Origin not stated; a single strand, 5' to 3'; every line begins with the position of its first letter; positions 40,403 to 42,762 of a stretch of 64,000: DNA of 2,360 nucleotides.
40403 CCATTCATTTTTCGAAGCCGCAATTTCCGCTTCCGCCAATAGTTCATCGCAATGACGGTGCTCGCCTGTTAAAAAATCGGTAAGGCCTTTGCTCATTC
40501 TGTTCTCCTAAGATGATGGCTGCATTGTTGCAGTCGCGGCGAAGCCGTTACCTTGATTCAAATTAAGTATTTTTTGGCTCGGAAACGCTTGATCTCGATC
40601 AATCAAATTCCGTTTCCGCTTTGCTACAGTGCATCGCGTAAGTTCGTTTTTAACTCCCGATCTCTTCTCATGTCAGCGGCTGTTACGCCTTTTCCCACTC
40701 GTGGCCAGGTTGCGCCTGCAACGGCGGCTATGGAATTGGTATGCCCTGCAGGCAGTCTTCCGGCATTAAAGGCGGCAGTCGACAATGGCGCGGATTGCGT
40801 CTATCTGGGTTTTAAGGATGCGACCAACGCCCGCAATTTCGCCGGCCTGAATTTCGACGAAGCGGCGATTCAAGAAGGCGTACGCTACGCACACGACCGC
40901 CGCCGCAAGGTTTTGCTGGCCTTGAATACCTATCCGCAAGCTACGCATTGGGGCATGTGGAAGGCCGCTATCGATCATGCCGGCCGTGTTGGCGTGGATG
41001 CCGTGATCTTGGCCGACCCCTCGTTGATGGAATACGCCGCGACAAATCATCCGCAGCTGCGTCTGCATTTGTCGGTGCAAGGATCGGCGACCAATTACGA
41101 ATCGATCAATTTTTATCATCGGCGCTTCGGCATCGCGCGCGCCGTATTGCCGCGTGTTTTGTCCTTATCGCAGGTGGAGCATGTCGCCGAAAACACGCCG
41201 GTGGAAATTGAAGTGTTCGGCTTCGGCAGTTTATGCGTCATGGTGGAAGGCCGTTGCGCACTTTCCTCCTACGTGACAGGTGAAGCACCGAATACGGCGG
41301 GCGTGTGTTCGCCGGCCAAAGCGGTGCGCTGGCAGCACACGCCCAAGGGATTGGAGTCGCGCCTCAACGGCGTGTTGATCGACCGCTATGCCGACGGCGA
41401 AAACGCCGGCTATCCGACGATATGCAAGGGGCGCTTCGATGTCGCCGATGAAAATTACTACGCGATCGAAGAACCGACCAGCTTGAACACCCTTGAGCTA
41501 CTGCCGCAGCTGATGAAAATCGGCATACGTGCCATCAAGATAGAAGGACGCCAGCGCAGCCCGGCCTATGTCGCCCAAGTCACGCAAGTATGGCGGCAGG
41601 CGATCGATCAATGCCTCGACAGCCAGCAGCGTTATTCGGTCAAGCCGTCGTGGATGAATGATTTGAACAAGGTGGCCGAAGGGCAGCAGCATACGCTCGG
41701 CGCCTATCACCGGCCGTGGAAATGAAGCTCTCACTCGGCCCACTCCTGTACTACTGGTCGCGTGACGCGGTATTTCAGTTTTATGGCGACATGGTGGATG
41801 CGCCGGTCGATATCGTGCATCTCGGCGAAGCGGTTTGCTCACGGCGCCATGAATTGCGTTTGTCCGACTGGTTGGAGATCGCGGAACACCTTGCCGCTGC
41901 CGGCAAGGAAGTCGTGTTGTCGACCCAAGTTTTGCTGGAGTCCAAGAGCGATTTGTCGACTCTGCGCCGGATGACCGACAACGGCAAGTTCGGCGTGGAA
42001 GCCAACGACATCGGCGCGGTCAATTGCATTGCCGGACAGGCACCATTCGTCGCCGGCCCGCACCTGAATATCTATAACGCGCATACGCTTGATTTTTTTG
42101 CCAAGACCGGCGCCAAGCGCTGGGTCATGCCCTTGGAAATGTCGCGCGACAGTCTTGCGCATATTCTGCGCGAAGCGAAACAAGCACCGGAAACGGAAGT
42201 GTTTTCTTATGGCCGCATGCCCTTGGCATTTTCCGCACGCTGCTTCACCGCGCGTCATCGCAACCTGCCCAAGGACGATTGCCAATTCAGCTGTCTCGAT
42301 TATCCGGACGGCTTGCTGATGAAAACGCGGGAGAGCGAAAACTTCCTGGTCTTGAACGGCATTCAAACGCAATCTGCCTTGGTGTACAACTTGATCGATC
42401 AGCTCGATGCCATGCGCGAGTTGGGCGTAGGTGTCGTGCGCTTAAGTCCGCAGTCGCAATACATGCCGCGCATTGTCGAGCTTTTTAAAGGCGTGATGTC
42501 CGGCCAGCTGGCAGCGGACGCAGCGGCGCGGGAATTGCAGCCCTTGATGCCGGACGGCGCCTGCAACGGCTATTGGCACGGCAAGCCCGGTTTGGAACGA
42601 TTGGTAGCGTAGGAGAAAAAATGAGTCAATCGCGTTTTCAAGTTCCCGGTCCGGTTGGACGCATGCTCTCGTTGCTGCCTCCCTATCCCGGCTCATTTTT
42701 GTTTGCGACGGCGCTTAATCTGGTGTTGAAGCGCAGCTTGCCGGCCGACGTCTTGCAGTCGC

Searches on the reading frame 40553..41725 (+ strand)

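Call 19: search_protein_families(library=pfam, proteins=[window:40553-41725:+], max_evalue=0.001)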
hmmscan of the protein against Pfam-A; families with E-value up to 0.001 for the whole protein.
window:40553-41725:+ (390 aa): 1 family
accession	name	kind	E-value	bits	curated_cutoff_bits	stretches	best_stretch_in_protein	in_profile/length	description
PF01136.24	Peptidase_U32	-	1.7e-67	227.6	22.4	1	136-389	4-232/233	Peptidase family U32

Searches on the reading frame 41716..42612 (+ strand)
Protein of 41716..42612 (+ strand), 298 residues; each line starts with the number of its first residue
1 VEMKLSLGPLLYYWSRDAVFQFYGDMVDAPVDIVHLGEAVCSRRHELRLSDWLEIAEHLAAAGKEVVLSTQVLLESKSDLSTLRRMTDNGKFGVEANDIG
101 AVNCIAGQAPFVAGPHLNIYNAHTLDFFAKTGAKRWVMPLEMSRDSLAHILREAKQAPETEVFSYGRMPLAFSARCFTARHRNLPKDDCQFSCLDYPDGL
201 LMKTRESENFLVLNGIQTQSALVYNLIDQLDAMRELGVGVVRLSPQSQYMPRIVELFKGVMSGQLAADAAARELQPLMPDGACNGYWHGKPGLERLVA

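Call 20: search_protein_families(library=pfam, proteins=[window:41716-42612:+], max_evalue=0.001)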
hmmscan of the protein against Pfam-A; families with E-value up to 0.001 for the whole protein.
window:41716-42612:+ (298 aa): 1 family
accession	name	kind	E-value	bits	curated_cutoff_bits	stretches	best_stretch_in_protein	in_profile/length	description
PF01136.24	Peptidase_U32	-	2.5e-16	60.1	22.4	1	87-265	12-199/233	Peptidase family U32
